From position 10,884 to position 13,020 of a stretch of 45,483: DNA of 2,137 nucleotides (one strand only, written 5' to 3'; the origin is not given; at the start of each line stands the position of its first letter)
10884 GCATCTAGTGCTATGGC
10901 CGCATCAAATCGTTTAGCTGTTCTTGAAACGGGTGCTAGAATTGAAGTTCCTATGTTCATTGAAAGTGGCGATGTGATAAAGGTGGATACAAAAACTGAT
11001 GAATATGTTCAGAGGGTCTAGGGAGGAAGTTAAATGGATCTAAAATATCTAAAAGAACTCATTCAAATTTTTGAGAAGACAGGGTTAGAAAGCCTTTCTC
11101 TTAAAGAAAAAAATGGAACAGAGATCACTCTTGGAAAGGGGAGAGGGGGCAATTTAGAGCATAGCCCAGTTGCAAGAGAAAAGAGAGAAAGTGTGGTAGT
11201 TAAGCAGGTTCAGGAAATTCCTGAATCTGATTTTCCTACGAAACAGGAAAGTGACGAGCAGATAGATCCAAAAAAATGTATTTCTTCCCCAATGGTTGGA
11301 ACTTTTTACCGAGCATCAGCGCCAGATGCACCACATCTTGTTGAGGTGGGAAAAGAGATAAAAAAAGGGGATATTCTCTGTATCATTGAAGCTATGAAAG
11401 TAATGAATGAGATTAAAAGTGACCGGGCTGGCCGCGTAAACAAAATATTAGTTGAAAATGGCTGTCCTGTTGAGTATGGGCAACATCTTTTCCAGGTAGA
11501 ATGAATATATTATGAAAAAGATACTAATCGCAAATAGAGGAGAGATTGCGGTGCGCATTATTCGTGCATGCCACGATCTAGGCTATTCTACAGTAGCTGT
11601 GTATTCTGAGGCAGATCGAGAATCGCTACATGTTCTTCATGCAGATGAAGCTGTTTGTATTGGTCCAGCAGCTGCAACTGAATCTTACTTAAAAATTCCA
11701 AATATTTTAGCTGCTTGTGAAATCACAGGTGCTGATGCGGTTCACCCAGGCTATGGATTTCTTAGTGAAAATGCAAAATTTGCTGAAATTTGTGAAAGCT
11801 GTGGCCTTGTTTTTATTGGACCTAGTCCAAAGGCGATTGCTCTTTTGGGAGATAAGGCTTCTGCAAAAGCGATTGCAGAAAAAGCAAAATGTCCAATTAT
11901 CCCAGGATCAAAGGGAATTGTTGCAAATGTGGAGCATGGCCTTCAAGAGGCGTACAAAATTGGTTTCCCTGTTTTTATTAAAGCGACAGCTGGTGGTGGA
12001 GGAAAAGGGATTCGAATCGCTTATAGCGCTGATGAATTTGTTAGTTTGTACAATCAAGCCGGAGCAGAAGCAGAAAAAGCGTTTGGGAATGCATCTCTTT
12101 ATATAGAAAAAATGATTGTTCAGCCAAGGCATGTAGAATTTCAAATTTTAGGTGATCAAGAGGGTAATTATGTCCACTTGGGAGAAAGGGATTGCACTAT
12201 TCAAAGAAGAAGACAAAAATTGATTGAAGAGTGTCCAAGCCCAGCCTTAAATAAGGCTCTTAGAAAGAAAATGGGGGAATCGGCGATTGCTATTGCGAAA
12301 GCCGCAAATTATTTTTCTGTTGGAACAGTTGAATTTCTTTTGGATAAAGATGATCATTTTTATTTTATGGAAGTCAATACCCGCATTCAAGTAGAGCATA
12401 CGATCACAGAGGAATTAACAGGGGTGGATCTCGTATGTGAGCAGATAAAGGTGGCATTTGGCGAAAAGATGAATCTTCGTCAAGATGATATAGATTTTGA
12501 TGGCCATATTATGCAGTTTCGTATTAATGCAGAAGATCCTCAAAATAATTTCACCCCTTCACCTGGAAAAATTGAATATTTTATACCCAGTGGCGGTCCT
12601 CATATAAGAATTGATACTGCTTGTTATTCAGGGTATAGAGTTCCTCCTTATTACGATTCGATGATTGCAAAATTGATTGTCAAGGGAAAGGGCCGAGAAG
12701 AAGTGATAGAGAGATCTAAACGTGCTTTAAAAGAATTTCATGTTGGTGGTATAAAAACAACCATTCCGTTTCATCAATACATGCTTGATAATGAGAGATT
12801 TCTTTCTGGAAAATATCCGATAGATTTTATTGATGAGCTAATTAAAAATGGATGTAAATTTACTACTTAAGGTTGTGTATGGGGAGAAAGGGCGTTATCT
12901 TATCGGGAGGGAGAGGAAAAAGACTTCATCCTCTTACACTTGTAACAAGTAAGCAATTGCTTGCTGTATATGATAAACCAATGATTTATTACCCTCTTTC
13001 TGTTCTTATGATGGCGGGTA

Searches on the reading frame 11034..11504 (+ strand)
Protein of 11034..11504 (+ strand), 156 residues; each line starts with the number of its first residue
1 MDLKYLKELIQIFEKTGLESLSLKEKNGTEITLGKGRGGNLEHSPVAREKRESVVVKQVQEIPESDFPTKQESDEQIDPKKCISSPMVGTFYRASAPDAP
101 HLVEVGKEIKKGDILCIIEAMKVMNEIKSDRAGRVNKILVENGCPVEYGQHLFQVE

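Call 18: search_protein_families(library=pfam, proteins=[window:11034-11504:+], max_evalue=0.001)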
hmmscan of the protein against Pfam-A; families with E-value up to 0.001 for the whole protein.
window:11034-11504:+ (156 aa): 2 families
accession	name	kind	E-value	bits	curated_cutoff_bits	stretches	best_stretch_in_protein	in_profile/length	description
PF00364.28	Biotin_lipoyl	-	5.2e-22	77.9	22.1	1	83-154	3-72/73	Biotin-requiring enzyme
PF13533.13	Biotin_lipoyl_2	-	1.3e-05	25.3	29.8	0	103-118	16-31/32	Biotin-lipoyl like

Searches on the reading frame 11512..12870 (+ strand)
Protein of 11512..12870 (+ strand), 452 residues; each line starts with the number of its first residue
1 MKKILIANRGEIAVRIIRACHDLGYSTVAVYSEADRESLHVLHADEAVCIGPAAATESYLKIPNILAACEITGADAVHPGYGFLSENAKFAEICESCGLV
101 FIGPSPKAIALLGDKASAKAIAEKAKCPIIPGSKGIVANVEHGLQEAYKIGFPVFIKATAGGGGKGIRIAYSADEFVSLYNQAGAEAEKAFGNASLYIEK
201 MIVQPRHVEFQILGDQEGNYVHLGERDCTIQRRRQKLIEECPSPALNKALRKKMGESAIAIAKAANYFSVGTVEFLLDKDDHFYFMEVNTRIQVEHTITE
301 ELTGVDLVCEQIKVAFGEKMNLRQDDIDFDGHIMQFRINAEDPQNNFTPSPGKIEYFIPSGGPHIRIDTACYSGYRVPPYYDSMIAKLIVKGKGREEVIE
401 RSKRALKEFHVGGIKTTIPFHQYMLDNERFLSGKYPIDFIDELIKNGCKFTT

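Call 18: search_protein_families(library=pfam, proteins=[window:11512-12870:+], max_evalue=0.001)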
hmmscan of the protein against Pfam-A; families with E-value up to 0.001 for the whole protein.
window:11512-12870:+ (452 aa): 5 families
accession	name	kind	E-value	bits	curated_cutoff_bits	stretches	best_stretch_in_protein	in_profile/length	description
PF02786.22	CPSase_L_D2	-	1.9e-72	243.6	19.8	1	114-321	1-209/211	Carbamoyl-phosphate synthase L chain, ATP binding domain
PF00289.28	Biotin_carb_N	-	2.9e-47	160.2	25.5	1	1-109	2-110/110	Biotin carboxylase, N-terminal domain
PF02785.25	Biotin_carb_C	-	3.2e-38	130.6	32.4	1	335-442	1-108/108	Biotin carboxylase C-terminal domain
PF07478.18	Dala_Dala_lig_C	-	1.4e-07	31.6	24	1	145-290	30-174/204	D-ala D-ala ligase C-terminus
PF08443.16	RimK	-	2.5e-05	24.4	21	0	251-308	128-181/188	RimK-like ATP-grasp domain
